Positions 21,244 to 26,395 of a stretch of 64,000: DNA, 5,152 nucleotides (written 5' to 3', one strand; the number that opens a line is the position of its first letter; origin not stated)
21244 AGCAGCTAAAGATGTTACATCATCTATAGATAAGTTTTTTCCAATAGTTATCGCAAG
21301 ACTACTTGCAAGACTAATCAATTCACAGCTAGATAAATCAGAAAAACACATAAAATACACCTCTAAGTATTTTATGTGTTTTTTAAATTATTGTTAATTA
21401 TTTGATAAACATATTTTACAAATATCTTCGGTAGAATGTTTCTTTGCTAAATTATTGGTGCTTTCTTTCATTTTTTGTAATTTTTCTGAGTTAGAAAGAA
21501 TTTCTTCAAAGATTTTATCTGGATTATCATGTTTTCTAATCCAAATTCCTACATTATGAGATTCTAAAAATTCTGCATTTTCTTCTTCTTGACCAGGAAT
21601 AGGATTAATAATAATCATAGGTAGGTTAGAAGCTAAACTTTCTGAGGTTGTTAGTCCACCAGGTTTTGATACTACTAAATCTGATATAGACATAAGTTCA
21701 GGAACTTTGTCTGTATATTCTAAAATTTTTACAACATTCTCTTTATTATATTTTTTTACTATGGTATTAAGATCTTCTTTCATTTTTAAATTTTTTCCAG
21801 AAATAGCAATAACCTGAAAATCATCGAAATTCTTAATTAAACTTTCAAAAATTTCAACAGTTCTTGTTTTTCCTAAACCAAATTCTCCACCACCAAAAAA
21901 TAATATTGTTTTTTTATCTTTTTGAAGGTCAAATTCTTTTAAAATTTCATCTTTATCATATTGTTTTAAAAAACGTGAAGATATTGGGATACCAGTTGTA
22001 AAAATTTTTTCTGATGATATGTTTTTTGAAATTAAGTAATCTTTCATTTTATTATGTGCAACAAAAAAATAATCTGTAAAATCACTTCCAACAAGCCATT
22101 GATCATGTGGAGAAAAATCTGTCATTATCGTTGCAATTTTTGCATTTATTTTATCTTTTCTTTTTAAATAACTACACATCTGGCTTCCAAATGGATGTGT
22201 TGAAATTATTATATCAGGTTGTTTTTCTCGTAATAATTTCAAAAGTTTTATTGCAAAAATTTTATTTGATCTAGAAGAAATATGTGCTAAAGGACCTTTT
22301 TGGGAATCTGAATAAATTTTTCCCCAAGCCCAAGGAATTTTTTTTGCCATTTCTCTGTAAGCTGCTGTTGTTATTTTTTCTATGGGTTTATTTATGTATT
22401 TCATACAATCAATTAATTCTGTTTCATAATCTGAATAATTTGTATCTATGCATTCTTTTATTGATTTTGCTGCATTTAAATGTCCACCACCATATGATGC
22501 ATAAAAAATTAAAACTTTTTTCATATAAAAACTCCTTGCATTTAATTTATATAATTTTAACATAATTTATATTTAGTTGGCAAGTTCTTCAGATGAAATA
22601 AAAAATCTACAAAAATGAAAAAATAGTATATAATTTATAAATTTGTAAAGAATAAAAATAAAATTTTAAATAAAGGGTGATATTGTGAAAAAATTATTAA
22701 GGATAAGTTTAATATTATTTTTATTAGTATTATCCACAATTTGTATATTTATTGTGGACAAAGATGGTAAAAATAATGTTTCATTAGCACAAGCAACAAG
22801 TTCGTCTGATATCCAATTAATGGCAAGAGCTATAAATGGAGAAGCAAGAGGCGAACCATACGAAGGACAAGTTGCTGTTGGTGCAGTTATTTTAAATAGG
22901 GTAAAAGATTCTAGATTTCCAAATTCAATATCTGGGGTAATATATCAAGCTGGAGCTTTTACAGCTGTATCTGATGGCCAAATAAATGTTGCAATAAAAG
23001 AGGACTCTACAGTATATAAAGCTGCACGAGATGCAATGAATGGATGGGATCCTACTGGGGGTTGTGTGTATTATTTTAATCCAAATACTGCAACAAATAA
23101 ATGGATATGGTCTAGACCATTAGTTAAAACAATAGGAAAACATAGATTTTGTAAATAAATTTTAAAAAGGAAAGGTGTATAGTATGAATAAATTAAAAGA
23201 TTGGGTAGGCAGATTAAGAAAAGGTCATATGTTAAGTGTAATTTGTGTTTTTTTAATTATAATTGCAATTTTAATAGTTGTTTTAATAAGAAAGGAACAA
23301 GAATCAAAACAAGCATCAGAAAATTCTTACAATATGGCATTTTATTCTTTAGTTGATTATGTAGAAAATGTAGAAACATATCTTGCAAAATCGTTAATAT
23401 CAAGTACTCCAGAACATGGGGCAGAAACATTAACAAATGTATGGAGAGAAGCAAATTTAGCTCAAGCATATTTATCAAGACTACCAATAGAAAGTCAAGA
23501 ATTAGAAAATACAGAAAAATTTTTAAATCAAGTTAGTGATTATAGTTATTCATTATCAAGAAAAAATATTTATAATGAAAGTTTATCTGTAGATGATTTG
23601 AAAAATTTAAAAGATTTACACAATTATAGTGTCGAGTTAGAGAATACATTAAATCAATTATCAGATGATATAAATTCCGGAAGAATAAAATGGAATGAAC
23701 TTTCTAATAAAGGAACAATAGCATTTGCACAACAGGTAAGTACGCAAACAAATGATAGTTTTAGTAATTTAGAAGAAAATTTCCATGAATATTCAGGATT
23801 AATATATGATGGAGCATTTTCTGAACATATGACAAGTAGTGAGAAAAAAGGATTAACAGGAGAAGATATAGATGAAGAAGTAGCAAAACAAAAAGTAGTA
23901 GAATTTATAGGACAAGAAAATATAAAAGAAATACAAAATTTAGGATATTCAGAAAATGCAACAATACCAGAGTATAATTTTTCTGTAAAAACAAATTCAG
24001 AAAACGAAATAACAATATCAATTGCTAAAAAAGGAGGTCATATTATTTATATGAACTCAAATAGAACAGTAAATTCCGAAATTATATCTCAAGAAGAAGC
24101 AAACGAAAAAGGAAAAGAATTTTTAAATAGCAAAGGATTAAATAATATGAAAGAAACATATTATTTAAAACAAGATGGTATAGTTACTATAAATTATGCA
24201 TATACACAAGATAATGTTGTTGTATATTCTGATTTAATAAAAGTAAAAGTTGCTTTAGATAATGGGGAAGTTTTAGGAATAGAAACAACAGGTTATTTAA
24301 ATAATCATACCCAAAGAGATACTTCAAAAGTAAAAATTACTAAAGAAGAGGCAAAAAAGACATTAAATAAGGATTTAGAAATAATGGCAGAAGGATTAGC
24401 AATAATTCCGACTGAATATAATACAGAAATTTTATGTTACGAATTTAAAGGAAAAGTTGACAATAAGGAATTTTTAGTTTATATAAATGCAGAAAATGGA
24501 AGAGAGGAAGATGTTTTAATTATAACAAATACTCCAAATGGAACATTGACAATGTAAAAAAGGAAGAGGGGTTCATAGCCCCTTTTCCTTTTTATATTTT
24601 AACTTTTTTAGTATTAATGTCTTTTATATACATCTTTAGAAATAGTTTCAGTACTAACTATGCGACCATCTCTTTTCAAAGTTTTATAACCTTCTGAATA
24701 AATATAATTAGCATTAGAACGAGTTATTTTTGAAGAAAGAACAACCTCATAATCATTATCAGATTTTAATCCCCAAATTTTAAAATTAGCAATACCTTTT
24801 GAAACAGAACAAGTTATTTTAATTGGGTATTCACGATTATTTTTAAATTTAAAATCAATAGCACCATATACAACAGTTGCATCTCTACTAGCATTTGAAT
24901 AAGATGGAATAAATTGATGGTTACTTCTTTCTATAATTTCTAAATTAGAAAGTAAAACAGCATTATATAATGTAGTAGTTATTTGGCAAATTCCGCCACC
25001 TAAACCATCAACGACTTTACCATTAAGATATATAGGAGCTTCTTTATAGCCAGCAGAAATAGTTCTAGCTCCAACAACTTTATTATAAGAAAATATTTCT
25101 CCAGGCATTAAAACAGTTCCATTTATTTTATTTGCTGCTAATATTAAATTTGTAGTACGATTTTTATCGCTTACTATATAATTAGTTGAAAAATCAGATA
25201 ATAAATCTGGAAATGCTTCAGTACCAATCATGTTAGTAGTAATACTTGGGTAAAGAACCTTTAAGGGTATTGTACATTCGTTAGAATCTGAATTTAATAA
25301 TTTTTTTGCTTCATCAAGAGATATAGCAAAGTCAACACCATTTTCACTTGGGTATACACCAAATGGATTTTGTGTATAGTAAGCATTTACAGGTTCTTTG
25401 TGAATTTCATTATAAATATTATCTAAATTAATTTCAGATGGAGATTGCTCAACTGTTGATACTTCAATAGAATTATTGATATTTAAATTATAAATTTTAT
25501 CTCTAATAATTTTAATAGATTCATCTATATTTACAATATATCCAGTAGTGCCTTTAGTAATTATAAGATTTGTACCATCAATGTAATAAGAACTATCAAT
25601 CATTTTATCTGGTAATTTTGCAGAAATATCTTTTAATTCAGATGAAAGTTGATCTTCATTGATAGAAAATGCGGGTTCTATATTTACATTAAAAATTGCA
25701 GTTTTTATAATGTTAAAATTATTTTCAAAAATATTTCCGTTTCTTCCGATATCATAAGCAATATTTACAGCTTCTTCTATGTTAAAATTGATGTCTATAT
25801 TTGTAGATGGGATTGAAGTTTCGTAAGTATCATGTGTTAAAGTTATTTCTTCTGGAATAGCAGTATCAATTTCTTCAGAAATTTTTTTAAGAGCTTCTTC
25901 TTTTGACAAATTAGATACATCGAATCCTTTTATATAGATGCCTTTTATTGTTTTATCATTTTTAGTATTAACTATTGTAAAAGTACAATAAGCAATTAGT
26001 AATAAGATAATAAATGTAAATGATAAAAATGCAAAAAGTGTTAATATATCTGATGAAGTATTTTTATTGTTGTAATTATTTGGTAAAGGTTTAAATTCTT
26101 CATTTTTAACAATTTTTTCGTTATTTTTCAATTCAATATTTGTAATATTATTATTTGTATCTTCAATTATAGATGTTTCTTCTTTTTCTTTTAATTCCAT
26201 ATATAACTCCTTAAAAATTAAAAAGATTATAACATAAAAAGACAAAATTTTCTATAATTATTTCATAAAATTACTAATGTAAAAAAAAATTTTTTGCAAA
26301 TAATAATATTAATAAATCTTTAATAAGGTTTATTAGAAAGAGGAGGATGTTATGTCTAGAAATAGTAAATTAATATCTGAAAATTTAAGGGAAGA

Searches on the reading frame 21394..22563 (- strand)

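Call 74: search_protein_families(library=pfam, proteins=[window:21394-22563:-], max_evalue=0.0001)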
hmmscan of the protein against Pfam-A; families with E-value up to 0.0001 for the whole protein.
window:21394-22563:- (389 aa): 4 families
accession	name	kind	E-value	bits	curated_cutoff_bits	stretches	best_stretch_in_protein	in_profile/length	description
PF06925.17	MGDG_synth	-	5.5e-37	127.9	25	1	28-194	1-169/169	Monogalactosyldiacylglycerol (MGDG) synthase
PF04101.22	Glyco_tran_28_C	-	2.9e-15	57.1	22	1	241-375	23-156/166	Glycosyltransferase family 28 C-terminal domain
PF00534.26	Glycos_transf_1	-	2.9e-12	46.9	26.4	1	203-369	1-169/172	Glycosyl transferases group 1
PF02350.25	Epimerase_2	-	2.9e-10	40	30.6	1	162-384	122-345/347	UDP-N-acetylglucosamine 2-epimerase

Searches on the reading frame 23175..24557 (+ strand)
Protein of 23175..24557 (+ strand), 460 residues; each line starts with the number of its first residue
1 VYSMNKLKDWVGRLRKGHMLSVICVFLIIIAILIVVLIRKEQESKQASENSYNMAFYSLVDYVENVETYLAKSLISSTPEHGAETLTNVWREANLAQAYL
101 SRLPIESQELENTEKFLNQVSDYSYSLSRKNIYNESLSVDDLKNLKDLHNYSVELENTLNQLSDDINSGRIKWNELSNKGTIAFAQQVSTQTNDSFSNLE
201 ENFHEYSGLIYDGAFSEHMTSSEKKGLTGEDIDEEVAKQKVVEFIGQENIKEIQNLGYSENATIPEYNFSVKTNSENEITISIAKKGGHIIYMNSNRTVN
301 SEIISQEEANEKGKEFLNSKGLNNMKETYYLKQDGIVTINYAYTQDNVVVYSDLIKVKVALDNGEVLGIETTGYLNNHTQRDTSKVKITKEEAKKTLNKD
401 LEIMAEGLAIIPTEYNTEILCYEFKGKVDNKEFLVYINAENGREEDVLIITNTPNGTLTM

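Call 74: search_protein_families(library=pfam, proteins=[window:23175-24557:+], max_evalue=0.0001)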
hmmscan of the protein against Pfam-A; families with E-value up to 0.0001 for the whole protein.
window:23175-24557:+ (460 aa): 3 families
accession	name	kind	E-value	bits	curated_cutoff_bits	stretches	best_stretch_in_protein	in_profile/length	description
PF14620.12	YPEB_PepSY1-2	-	6.1e-62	209.6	31.7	1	193-383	2-194/195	YpeB sporulation, PepSY1 and PepSY2 domains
PF20769.2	YPEB_N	-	6.3e-40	136.7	27.3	1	42-175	3-136/136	YpeB N-terminal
PF03413.25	PepSY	-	7.1e-06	26.7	24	1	387-447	1-59/60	Peptidase propeptide and YPEB domain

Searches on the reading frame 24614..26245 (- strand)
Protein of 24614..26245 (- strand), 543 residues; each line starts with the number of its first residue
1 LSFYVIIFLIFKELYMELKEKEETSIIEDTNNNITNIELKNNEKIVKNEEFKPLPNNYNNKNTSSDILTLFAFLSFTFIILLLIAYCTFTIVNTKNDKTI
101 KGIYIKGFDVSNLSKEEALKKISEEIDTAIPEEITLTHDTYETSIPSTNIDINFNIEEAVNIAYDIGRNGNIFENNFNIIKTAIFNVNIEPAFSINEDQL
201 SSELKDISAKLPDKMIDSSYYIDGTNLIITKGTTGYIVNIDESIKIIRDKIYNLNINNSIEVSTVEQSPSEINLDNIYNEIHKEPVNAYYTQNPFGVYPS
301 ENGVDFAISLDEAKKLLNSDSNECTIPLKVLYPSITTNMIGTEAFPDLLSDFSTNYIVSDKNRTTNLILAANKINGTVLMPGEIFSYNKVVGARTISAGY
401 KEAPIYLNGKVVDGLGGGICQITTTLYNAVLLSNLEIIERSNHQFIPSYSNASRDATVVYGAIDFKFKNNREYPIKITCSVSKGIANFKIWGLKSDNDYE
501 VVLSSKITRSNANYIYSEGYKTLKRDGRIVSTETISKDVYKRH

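Call 74: search_protein_families(library=pfam, proteins=[window:24614-26245:-], max_evalue=0.0001)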
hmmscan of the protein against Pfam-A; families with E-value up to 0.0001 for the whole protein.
window:24614-26245:- (543 aa): 2 families
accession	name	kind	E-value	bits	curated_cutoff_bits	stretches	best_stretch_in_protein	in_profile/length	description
PF04294.18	VanW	-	1.1e-49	167.7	27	1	362-491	1-130/130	VanW like protein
PF12229.13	PG_binding_4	-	1.7e-18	67.3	22.1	1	144-251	2-108/117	Putative peptidoglycan binding domain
